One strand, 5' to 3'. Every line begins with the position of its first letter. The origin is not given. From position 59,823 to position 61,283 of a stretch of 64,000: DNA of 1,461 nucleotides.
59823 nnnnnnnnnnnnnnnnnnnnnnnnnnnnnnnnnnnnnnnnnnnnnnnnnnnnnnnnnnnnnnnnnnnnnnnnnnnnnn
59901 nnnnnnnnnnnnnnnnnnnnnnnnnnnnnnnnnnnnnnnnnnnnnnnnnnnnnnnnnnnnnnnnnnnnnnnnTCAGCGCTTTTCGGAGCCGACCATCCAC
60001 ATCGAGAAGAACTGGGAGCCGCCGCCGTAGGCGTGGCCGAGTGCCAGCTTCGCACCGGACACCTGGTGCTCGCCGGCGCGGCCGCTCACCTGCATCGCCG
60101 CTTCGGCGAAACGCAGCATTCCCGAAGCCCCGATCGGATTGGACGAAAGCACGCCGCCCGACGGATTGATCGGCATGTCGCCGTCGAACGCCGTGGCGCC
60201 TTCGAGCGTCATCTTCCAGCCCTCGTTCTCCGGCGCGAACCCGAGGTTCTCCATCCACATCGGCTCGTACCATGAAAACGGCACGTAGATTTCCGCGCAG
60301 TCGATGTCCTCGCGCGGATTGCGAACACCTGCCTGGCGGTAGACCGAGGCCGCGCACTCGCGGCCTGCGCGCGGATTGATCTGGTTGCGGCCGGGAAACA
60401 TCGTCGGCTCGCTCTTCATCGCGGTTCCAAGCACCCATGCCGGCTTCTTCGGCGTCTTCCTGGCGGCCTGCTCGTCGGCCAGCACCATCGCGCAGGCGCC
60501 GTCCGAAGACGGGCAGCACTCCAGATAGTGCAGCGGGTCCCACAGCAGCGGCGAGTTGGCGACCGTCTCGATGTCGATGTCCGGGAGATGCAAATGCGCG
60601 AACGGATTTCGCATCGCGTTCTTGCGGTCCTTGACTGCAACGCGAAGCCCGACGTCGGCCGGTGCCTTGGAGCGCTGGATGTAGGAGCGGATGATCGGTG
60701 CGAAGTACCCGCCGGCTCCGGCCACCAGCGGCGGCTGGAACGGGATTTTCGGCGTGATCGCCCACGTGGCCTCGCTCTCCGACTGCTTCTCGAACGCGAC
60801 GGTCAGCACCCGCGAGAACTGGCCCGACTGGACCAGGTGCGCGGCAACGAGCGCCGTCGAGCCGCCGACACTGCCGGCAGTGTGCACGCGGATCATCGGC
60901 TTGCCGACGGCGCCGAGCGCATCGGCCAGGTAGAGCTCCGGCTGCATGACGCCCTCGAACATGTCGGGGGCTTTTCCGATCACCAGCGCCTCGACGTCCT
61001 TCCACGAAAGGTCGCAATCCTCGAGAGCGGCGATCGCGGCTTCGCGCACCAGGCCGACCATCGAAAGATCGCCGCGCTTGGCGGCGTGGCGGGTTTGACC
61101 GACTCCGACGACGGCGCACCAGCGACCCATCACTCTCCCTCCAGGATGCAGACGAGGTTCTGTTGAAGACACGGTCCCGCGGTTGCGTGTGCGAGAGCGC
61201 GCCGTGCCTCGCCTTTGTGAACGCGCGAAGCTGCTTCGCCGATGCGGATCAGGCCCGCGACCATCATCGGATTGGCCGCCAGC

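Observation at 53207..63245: Actinobacterial-style sterol side-chain catabolic locus on a Gram-negative-type backbone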

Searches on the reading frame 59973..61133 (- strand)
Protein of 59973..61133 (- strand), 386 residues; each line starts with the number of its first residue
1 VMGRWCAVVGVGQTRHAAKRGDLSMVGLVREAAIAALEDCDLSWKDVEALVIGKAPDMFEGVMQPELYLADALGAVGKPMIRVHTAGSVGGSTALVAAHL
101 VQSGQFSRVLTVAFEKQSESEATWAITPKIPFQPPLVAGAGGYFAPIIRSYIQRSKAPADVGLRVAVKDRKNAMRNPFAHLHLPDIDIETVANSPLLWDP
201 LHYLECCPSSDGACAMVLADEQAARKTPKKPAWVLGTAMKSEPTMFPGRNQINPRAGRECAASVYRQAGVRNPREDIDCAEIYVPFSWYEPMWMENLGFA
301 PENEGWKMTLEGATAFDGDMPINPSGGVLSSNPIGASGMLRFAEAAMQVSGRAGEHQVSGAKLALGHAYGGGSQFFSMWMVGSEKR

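Call 8: search_protein_families(library=pfam, proteins=[window:59973-61133:-], max_evalue=0.01)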
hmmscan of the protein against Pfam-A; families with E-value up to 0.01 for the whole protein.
window:59973-61133:- (386 aa): 2 families
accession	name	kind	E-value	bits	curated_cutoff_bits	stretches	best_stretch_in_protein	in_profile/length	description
PF22691.2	Thiolase_C_1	-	1.7e-30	106.1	28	1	251-372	14-133/144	Thiolase C-terminal domain-like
PF00108.29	Thiolase_N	-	3.5e-05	23.8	26.4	1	8-121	3-119/260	Thiolase, N-terminal domain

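Call 9: search_protein_families(library=ncbifam, proteins=[window:59973-61133:-], max_evalue=0.01)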
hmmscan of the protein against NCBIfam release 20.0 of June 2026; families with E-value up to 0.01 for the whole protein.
window:59973-61133:- (386 aa): 20 families
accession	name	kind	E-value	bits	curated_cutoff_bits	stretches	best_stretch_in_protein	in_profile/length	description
NF006180.0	PRK08313.1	subfamily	6.1e-199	660.7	514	1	1-386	1-387/389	thiolase domain-containing protein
NF004721.0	PRK06065.1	equivalog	3e-63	214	455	1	6-360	12-369/393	thiolase domain-containing protein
NF004720.0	PRK06064.1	subfamily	9.2e-59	199.1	420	1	6-374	4-378/389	thiolase domain-containing protein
NF004810.0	PRK06157.1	equivalog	7.4e-53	180.1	403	1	6-379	9-393/400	acetyl-CoA acetyltransferase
NF006102.0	PRK08256.1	subfamily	2.2e-47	162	436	1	6-373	5-383/394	lipid-transfer protein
NF004811.0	PRK06158.1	subfamily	4.4e-45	154.3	421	1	6-371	10-368/384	acetyl-CoA acetyltransferase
NF005704.0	PRK07516.1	subfamily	6.3e-45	153.8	412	1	7-371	5-375/389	thiolase domain-containing protein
NF053570.1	AcCoTHIOL_METTL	equivalog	3.6e-44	151.1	600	1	6-378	4-378/385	acetyl-CoA acetyltransferase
NF004982.0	PRK06365.1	equivalog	3e-43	148.4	695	2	3-237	15-255/430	thiolase domain-containing protein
NF009228.0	PRK12578.1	subfamily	2.7e-39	134.9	485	1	3-376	2-380/387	thiolase domain-containing protein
NF004722.0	PRK06066.1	equivalog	1.2e-38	133.1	516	1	6-369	6-370/385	thiolase domain-containing protein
NF005892.0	PRK07855.1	subfamily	3.4e-38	131.5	469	1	5-363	7-371/390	lipid-transfer protein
NF004715.0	PRK06059.1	equivalog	4.1e-38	131.4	424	1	7-370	7-387/399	lipid-transfer protein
NF053628.1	BnzsclthlBbsBGT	equivalog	5.4e-34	117.6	750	1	6-373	7-372/389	benzoylsuccinyl-CoA thiolase subunit BbsB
NF006010.0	PRK08142.1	subfamily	3.2e-31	108.5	462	1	15-371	14-372/388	thiolase domain-containing protein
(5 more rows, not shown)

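Call 13: search_solved_structures(query=window:59973-61133:-, max_evalue=0.001)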
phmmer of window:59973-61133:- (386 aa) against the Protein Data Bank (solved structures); distinct sequences matched with E-value up to 0.001: 18.
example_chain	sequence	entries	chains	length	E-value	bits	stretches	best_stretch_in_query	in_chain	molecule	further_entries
4yzo_A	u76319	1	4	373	2.9e-43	152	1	77-375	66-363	Putative acyl-CoA acyltransferase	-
6hsj_A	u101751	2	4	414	3.3e-35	125.5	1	7-382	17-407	SCP2-thiolase (type-1)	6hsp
6hrv_A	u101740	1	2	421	3.6e-35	125.4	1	7-382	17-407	SCP2-thiolase (type-1)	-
7yvy_A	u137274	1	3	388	7.8e-33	117.7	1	6-373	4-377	Acetyl-CoA acetyltransferase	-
7pxp_C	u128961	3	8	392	2.7e-30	109.3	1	5-373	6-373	Benzoylsuccinyl-CoA thiolase subunit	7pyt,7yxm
4u4e_A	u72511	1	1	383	2.1e-29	106.4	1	6-372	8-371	Thiolase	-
6esq_A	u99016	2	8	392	6.8e-26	94.8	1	6-349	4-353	acetoacetyl-CoA thiolase | Acetyl-CoA acetyltransferase thiolase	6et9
6ok1_A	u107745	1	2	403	2.5e-22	83.1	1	6-352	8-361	Lipid-transfer protein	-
9myr_A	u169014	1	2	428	3e-21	79.5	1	160-371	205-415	Nonspecific lipid-transfer protein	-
4bia_A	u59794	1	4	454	1.6e-16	64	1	162-360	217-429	3-KETOACYL-COA THIOLASE, PUTATIVE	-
4bi9_A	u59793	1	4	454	3e-16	63.1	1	162-360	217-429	3-KETOACYL-COA THIOLASE, PUTATIVE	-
5m3k_C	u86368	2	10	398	5.9e-16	62.1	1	6-377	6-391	2,4-diacetylphloroglucinol biosynthesis protein PhlC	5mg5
3zbl_A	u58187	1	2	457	6e-15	58.8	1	77-366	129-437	3-KETOACYL-COA THIOLASE-LIKE PROTEIN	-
3zbk_A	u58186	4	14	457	6.1e-15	58.8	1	77-366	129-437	3-KETOACYL-COA THIOLASE-LIKE PROTEIN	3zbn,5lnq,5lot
3zbg_A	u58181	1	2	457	1.5e-14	57.4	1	77-366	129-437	3-KETOACYL-COA THIOLASE-LIKE PROTEIN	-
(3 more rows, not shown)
